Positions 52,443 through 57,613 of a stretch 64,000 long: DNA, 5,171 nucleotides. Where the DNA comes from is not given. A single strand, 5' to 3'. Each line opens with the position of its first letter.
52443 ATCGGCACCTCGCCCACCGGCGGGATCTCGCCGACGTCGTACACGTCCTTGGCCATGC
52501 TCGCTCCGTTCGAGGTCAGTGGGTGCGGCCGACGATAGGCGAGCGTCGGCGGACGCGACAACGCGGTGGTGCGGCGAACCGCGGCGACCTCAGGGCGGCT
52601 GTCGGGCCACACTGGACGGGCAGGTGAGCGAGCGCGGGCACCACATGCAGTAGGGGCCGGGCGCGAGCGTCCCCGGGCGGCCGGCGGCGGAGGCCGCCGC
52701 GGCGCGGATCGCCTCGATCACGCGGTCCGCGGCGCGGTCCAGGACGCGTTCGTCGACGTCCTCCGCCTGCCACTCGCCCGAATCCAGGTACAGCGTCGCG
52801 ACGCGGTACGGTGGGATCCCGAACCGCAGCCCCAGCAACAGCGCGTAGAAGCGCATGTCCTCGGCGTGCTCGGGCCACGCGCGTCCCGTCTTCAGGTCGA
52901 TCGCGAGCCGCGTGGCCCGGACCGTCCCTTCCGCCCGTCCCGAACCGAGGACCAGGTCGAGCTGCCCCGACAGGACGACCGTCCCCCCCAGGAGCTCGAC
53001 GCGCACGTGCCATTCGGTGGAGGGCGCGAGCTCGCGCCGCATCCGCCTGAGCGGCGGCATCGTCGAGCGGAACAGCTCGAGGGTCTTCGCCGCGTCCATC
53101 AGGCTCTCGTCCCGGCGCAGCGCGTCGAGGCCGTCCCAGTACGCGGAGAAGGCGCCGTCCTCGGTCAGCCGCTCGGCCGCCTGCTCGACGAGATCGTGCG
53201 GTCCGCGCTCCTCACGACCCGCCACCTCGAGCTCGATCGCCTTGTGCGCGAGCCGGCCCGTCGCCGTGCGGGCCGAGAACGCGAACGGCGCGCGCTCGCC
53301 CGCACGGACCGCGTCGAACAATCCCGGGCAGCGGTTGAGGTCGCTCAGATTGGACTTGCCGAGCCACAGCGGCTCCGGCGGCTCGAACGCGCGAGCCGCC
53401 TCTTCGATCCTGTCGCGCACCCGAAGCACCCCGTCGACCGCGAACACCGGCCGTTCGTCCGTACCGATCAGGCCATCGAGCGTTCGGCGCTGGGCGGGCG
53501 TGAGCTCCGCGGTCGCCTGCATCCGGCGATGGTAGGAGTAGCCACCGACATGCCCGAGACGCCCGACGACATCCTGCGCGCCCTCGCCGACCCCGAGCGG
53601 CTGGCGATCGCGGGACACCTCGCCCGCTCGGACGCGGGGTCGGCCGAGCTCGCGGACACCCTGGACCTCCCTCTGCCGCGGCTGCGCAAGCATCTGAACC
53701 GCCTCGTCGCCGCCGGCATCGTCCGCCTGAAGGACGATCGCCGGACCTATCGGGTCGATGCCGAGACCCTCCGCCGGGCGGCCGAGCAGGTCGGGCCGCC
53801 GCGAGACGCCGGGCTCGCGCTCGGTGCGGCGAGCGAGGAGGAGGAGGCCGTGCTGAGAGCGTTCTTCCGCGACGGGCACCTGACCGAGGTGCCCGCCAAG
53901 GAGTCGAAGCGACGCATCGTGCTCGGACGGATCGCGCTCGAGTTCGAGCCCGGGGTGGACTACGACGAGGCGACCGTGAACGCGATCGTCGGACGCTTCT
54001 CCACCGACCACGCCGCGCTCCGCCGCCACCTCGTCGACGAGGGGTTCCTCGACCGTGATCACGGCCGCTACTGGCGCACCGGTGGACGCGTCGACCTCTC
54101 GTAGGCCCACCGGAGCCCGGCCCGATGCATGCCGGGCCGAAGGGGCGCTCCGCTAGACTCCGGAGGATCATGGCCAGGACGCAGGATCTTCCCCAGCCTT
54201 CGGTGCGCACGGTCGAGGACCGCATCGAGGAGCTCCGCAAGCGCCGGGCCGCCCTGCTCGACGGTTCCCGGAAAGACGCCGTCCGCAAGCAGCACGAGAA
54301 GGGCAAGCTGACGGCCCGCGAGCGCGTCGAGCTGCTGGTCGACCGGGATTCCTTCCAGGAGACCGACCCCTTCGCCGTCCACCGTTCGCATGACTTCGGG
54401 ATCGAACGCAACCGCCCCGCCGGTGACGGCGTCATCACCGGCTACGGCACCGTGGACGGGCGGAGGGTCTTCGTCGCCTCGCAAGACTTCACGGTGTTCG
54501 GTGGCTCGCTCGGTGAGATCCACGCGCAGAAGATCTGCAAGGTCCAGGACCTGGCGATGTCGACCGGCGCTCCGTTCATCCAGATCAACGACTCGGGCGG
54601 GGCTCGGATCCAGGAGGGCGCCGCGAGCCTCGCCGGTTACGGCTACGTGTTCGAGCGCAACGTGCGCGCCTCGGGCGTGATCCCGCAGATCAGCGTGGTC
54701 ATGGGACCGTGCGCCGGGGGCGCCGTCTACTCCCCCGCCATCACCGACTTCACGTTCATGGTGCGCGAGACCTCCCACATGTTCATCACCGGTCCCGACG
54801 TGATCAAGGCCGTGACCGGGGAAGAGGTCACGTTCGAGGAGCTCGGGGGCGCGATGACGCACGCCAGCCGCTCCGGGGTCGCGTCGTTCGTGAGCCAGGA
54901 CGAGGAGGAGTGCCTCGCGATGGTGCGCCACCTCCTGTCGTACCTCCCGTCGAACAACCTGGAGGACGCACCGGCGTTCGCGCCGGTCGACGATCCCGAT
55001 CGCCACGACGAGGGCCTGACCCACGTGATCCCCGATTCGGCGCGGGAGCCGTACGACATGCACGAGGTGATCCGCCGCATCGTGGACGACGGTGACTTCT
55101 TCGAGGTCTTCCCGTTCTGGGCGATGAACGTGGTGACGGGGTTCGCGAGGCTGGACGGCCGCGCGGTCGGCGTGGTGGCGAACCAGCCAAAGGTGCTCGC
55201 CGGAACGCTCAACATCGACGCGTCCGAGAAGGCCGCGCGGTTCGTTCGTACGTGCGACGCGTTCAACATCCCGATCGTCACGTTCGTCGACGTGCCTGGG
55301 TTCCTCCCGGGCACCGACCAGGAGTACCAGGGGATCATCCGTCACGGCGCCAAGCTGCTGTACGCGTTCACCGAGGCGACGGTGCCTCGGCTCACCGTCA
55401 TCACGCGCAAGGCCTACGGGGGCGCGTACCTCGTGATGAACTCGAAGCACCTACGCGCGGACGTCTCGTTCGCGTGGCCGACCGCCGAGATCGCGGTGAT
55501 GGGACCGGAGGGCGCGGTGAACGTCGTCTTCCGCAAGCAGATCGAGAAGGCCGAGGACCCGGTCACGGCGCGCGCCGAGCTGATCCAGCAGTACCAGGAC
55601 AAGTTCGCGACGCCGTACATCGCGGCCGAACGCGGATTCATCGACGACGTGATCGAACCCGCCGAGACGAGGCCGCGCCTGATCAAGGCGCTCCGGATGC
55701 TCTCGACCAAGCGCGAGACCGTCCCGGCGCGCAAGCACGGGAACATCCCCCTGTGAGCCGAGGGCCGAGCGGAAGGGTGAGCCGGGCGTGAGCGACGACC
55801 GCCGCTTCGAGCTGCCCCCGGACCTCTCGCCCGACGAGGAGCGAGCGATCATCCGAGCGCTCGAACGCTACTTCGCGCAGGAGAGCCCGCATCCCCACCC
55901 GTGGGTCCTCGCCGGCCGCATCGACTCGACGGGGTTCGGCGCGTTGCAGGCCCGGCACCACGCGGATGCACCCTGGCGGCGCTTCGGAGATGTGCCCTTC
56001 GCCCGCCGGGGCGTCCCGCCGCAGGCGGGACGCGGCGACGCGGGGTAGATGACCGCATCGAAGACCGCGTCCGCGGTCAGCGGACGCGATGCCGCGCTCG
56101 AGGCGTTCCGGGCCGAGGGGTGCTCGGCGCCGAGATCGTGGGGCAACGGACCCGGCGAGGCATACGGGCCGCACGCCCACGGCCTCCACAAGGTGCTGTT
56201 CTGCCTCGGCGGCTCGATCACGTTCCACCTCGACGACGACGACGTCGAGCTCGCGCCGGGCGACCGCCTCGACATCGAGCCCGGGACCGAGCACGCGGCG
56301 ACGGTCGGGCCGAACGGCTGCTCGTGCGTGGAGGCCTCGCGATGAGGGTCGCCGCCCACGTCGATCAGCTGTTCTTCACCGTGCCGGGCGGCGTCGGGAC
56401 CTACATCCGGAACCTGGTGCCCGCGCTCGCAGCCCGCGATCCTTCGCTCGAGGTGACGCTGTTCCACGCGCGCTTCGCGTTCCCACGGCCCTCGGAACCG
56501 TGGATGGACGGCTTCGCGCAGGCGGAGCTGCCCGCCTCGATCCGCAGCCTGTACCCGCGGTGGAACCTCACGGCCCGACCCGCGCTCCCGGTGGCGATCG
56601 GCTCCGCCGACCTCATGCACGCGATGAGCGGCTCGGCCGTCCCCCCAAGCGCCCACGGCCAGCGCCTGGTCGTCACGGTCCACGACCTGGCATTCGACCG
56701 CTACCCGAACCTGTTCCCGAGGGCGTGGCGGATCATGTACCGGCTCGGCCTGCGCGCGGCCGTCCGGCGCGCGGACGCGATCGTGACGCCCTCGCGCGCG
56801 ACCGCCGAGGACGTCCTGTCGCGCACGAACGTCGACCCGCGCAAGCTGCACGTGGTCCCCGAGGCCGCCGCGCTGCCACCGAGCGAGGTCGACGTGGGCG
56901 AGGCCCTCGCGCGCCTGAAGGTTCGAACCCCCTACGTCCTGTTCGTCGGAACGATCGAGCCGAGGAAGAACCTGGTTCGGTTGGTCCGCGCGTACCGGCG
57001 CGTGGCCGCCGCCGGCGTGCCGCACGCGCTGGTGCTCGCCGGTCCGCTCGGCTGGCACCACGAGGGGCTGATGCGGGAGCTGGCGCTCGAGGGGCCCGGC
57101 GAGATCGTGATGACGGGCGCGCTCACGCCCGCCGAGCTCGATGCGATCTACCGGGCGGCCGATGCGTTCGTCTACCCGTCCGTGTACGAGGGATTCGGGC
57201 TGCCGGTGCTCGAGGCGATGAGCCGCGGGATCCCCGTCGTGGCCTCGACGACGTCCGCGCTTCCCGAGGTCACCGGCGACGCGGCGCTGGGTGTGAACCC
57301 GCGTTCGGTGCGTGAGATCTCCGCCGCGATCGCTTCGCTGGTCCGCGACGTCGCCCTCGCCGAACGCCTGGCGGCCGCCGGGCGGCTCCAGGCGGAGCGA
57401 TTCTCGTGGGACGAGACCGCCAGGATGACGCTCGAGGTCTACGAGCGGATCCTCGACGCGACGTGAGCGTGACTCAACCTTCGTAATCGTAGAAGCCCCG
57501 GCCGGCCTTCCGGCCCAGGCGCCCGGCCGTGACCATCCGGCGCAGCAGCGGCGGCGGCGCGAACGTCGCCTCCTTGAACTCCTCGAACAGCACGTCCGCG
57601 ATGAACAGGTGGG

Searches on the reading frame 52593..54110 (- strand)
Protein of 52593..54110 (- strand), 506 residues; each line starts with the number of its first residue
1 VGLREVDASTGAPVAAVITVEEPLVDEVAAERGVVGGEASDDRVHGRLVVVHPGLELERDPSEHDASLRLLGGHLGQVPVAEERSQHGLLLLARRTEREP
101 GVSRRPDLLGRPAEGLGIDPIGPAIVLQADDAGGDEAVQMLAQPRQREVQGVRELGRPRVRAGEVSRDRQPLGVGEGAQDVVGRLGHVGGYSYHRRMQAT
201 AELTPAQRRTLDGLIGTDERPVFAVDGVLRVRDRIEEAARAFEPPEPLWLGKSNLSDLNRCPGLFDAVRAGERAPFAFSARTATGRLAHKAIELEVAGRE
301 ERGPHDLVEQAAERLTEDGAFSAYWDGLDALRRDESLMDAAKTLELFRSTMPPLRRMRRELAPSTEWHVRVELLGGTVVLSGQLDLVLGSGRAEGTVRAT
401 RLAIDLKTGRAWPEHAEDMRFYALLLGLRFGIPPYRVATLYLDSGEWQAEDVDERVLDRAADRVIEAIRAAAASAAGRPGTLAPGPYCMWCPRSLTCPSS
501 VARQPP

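Call 45: search_protein_families(library=pfam, proteins=[window:52593-54110:-], max_evalue=0.0001)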
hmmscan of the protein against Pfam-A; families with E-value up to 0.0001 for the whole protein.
window:52593-54110:- (506 aa): 1 family
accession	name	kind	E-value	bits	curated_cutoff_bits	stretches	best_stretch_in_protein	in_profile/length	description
PF12705.13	PDDEXK_1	-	1.8e-13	51.5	22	1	253-498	5-247/247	PD-(D/E)XK nuclease superfamily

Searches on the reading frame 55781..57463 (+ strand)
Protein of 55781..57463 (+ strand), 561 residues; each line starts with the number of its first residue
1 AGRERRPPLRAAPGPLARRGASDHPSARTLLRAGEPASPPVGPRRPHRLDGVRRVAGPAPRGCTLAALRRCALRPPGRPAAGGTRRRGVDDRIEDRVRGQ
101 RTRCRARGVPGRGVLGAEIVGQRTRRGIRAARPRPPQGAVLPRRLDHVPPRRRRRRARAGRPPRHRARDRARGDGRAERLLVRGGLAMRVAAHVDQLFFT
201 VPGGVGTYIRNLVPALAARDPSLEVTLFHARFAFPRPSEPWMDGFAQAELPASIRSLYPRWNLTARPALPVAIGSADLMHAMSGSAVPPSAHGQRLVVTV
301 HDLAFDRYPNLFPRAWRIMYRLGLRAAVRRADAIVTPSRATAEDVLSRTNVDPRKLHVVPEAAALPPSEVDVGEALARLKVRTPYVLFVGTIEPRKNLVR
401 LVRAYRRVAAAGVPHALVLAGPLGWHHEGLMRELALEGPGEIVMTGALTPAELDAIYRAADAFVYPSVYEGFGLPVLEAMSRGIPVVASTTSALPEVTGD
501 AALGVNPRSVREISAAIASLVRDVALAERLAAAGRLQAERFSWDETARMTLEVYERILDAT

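Call 76: search_protein_families(library=pfam, proteins=[window:55781-57463:+], max_evalue=0.001)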
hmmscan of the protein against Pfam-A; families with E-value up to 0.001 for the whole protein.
window:55781-57463:+ (561 aa): 6 families
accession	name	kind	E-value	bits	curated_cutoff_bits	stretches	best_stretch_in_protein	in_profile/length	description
PF00534.26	Glycos_transf_1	-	6e-28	98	26.4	1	382-535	14-170/172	Glycosyl transferases group 1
PF13692.12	Glyco_trans_1_4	-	2e-25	90.2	27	1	384-523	2-142/142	Glycosyl transferases group 1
PF13439.12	Glyco_transf_4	-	1.7e-18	67.6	28.5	1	202-360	1-163/170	Glycosyltransferase Family 4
PF13579.12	Glyco_trans_4_4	-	8.2e-13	49.4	29.7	1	203-360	1-156/158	Glycosyl transferase 4-like domain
PF20706.3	GT4-conflict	-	2.1e-11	43.9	26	1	377-548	193-383/385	Family 4 Glycosyltransferase in conflict systems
PF13524.12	Glyco_trans_1_2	-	1.9e-05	25.1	25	1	413-547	15-139/144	Glycosyl transferase-like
